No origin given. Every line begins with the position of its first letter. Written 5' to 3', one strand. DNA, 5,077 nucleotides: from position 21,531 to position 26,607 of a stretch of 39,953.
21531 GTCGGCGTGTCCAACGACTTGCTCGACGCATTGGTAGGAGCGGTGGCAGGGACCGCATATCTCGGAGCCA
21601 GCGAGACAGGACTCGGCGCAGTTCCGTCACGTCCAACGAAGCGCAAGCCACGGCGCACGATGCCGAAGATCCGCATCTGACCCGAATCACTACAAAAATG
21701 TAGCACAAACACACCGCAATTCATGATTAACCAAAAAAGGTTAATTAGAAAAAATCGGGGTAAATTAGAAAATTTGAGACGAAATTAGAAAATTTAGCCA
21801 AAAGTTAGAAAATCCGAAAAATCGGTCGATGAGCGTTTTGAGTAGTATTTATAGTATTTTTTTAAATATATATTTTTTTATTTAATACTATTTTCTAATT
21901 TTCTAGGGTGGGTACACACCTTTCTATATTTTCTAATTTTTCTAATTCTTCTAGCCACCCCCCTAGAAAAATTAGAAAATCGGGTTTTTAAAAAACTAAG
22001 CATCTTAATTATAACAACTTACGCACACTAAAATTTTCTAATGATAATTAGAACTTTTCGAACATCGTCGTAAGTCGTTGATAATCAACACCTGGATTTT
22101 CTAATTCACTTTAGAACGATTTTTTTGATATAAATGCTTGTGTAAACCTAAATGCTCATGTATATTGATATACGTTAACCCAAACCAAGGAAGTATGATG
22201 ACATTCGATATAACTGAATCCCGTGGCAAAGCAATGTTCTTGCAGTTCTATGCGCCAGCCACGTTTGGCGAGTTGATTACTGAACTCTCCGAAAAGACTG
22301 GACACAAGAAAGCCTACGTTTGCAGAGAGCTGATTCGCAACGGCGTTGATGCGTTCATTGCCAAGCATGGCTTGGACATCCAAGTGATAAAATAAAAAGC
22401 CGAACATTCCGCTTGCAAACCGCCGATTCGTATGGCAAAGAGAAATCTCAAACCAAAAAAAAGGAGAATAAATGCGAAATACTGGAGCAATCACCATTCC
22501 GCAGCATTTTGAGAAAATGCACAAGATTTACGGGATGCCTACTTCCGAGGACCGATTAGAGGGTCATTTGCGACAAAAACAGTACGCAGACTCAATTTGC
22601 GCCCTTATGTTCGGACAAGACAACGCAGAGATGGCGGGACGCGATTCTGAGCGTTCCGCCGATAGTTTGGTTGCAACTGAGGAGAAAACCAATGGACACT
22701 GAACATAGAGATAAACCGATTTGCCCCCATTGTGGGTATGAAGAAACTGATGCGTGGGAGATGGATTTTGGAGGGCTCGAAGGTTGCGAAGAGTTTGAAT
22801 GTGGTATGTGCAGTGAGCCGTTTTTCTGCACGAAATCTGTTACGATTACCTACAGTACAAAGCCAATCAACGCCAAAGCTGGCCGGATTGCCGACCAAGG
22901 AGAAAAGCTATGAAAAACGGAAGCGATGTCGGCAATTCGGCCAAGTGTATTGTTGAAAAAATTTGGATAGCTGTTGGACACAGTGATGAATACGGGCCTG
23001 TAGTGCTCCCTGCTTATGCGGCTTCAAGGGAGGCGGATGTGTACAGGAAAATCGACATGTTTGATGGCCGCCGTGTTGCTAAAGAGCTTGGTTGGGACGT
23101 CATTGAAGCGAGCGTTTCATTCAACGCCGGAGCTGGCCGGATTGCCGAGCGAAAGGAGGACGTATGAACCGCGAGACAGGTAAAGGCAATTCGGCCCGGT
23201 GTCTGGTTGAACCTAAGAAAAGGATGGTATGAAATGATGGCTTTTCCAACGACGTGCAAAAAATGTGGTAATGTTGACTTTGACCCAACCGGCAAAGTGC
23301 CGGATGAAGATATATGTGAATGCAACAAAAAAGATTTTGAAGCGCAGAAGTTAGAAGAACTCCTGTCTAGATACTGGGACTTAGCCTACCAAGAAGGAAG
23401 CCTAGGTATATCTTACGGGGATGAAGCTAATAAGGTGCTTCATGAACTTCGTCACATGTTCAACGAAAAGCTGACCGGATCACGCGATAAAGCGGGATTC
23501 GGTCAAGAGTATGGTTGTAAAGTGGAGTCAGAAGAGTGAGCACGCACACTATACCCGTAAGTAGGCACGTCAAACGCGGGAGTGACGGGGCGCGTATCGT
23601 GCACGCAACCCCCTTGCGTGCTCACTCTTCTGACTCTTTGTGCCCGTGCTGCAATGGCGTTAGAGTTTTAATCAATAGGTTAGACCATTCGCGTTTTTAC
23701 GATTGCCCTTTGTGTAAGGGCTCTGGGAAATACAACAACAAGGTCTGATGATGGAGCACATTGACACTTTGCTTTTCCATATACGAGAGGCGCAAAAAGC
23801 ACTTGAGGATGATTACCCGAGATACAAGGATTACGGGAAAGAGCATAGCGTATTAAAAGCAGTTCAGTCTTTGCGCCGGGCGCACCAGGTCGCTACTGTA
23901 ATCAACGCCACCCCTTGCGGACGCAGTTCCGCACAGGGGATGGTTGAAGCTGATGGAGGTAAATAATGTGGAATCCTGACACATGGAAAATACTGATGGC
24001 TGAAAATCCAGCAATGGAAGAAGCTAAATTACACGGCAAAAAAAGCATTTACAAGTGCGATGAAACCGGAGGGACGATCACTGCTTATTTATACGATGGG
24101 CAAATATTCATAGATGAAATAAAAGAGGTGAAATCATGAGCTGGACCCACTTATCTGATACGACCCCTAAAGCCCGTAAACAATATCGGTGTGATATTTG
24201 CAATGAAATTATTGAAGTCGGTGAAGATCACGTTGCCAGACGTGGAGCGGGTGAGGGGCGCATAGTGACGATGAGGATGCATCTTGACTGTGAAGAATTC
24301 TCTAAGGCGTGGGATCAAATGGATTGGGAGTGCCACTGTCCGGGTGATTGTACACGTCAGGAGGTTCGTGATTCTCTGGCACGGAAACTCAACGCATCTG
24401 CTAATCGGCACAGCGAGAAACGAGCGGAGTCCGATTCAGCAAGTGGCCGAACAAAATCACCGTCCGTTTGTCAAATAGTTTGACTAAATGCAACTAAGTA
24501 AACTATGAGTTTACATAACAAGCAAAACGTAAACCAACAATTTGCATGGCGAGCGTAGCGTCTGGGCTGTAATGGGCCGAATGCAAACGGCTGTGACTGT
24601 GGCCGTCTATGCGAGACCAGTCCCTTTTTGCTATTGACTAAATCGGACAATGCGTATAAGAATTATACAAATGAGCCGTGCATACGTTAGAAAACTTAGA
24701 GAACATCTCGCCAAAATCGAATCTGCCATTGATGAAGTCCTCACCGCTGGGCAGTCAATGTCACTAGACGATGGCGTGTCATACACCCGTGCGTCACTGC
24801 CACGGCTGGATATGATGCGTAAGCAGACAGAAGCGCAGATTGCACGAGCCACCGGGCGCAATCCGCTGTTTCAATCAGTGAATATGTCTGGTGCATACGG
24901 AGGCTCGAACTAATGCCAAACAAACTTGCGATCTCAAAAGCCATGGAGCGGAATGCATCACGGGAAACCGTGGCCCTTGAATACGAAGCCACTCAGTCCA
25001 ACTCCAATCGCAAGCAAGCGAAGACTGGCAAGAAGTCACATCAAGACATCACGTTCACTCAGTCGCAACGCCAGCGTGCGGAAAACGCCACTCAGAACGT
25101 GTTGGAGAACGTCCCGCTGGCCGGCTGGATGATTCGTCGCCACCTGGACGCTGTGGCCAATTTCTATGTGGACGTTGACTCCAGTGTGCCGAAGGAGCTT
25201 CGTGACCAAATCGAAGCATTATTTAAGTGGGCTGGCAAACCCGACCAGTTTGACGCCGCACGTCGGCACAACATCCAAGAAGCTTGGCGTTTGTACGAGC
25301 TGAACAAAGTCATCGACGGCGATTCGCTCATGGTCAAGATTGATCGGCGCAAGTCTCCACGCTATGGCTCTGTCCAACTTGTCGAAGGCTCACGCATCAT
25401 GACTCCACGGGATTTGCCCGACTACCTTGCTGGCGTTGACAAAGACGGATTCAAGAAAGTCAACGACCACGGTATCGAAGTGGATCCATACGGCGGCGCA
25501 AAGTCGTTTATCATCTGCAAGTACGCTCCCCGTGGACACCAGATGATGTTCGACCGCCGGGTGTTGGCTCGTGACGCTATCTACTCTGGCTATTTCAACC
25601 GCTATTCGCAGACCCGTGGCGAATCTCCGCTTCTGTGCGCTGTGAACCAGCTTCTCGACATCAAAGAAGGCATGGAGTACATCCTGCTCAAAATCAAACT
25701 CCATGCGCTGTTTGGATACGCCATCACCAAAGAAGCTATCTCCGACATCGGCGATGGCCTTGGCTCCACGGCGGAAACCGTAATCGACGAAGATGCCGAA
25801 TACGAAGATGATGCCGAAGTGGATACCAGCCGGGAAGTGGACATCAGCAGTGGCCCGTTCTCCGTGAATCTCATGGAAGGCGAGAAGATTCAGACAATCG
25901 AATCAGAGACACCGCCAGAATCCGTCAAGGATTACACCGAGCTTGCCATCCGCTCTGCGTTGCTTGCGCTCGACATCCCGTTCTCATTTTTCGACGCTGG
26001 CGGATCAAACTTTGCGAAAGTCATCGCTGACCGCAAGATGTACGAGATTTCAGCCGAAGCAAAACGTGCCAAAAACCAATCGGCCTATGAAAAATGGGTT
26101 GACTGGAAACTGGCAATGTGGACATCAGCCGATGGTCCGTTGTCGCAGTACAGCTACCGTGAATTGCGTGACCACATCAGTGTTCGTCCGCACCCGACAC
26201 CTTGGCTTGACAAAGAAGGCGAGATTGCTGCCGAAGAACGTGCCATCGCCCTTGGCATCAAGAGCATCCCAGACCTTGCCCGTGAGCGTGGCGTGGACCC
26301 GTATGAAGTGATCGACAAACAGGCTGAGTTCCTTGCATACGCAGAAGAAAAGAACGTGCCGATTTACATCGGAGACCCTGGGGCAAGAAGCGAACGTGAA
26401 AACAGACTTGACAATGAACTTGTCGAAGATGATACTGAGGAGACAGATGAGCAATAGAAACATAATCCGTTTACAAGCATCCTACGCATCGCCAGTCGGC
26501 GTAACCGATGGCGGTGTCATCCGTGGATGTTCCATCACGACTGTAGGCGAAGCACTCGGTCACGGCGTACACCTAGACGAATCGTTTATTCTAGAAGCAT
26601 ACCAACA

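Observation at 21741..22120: Dense iteron-like array (phased direct repeats, an A/T tract, then inverted repeats) between terL and an RHH gene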

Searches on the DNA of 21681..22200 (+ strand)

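Call 8: search_dna_similar(query=window:21681-22200:+, collection=phages, mode=distant, max_rows=30)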
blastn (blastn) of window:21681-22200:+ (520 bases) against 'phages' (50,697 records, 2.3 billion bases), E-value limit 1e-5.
No match.

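Call 70: search_dna_similar(query=window:21681-22200:+, collection=plasmids, mode=distant, max_rows=10)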
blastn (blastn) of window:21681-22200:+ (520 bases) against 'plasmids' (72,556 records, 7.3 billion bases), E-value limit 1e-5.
No match.

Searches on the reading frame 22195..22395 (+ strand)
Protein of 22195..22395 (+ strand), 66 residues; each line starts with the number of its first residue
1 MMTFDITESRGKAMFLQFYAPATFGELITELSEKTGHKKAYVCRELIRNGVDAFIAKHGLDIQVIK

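Call 9: search_protein_families(library=pfam, proteins=[window:22195-22395:+], max_evalue=0.01)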
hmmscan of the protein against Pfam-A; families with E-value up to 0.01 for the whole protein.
window:22195-22395:+ (66 aa): 0 families

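Call 11: search_protein_families(library=phrogs, proteins=[window:22195-22395:+], max_evalue=0.01)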
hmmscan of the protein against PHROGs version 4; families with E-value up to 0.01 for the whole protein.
window:22195-22395:+ (66 aa): 0 families

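Call 78: search_protein_families(library=pfam, proteins=[window:22195-22395:+], max_evalue=1)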
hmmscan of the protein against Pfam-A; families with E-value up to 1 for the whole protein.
window:22195-22395:+ (66 aa): 0 families

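Call 92: find_homologous_proteins(query=window:22195-22395:+, max_evalue=0.001)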
Query window:22195-22395:+: no candidate shares three 5-residue words with the query. No homologue found.

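Call 105: predict_structure(protein=window:22198-22392:+)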
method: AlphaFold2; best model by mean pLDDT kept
length: 65 residues; sequences in the alignment: 1
mean_pLDDT: 67.7   pTM: 0.54
mean pLDDT of the five models: 67.7, 65.7, 65.0, 65.0, 62.7
residues with pLDDT >= 90: 6; 70-90: 32; 50-70: 7; < 50: 20
segments of 3 or more residues with pLDDT < 50: 1-18
pLDDT, mean of each block of 10 residues (from residue 1): 35 45 79 90 85 80 52
secondary structure, 60 per line:
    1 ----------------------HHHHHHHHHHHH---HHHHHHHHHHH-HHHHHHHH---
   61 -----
elements in order: H23-34 H38-48 H50-57

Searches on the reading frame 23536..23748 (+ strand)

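Call 78: search_protein_families(library=pfam, proteins=[window:23536-23748:+], max_evalue=1)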
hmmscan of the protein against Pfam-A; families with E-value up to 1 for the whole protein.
window:23536-23748:+ (70 aa): 5 families
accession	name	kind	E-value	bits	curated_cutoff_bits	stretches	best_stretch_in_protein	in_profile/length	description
PF00684.25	DnaJ_CXXCXGXG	-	0.0068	17.1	32.7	1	20-64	28-65/65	DnaJ central domain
PF15777.11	Anti-TRAP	-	0.06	13.8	32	1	35-64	12-40/59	Tryptophan RNA-binding attenuator protein inhibitory protein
PF13453.11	Zn_ribbon_TFIIB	-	0.14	12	22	1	36-62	2-27/41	Transcription factor zinc-finger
PF14354.12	Lar_restr_allev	-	0.29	11.9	28.6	0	55-68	4-17/58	Restriction alleviation protein Lar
PF14369.11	Zn_ribbon_19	-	0.43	11.2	30.8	1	23-41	13-29/35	zinc-ribbon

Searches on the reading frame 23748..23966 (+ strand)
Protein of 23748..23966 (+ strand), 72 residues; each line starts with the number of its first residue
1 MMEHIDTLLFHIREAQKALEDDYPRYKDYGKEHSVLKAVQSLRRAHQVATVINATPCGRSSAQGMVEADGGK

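Call 11: search_protein_families(library=phrogs, proteins=[window:23748-23966:+], max_evalue=0.01)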
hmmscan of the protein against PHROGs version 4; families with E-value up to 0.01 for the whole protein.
window:23748-23966:+ (72 aa): 0 families

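Call 78: search_protein_families(library=pfam, proteins=[window:23748-23966:+], max_evalue=1)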
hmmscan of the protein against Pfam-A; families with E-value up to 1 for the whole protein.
window:23748-23966:+ (72 aa): 1 family
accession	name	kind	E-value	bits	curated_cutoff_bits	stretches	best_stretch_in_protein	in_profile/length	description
PF13269.11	DUF4060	-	0.086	13.5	21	1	10-39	10-40/74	Protein of unknown function (DUF4060)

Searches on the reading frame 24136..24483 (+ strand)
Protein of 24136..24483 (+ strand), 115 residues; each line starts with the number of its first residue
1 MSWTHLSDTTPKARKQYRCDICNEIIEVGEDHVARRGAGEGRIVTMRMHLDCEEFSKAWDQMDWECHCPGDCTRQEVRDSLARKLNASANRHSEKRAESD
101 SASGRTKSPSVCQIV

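Call 9: search_protein_families(library=pfam, proteins=[window:24136-24483:+], max_evalue=0.01)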
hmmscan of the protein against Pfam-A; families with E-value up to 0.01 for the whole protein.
window:24136-24483:+ (115 aa): 0 families

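Call 11: search_protein_families(library=phrogs, proteins=[window:24136-24483:+], max_evalue=0.01)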
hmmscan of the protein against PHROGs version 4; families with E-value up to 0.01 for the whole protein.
window:24136-24483:+ (115 aa): 3 families
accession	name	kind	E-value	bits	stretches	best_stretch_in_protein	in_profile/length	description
phrog_7314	-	unknown function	4.8e-10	40.7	1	4-65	2-66/134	-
phrog_16244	-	unknown function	5.4e-05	24.5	1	5-62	5-62/87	-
phrog_19515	-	unknown function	0.0024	19.3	1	5-61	25-81/117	-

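Call 78: search_protein_families(library=pfam, proteins=[window:24136-24483:+], max_evalue=1)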
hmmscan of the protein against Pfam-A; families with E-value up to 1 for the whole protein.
window:24136-24483:+ (115 aa): 2 families
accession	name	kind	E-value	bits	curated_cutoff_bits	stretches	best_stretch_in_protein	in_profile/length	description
PF19379.4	DUF5954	-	0.031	14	22.8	1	55-99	28-76/297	Family of unknown function (DUF5954)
PF06397.17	Desulfoferrod_N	-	0.054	13.6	23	1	14-30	4-20/36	Desulfoferrodoxin, N-terminal domain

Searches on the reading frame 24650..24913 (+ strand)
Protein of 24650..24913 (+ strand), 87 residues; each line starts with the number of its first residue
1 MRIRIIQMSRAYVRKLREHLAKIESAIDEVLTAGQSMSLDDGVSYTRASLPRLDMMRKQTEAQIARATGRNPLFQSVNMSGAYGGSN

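Call 52: search_protein_families(library=phrogs, proteins=[window:24650-24913:+], max_evalue=0.001)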
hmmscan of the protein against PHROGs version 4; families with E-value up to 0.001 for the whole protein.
window:24650-24913:+ (87 aa): 2 families
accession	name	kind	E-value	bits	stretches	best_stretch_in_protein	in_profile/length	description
phrog_118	-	connector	1.4e-06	29.2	1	16-70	8-60/76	head-tail adaptor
phrog_75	-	connector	6.8e-05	23.7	1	15-71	6-66/73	head-tail adaptor Ad1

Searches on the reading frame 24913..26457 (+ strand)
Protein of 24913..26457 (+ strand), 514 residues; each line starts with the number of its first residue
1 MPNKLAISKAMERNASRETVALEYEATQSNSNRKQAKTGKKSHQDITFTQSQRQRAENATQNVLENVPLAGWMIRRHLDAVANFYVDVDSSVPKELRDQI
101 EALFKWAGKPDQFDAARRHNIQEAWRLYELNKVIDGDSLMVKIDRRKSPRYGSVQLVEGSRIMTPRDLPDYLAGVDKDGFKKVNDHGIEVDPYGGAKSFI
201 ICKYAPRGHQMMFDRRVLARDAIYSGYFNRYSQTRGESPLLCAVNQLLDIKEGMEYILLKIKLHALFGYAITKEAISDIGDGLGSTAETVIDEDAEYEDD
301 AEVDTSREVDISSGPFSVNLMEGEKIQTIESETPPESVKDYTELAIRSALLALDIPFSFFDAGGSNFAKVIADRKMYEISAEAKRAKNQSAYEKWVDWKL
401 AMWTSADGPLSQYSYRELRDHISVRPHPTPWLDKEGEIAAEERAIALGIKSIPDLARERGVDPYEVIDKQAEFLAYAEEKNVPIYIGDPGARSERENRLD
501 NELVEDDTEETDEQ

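Call 9: search_protein_families(library=pfam, proteins=[window:24913-26457:+], max_evalue=0.01)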
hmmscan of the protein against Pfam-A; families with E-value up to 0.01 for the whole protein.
window:24913-26457:+ (514 aa): 1 family
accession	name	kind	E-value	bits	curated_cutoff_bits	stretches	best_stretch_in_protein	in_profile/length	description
PF05136.18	Phage_portal_2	-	2.1e-26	93.4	32.9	1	56-358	40-325/354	Phage portal protein, lambda family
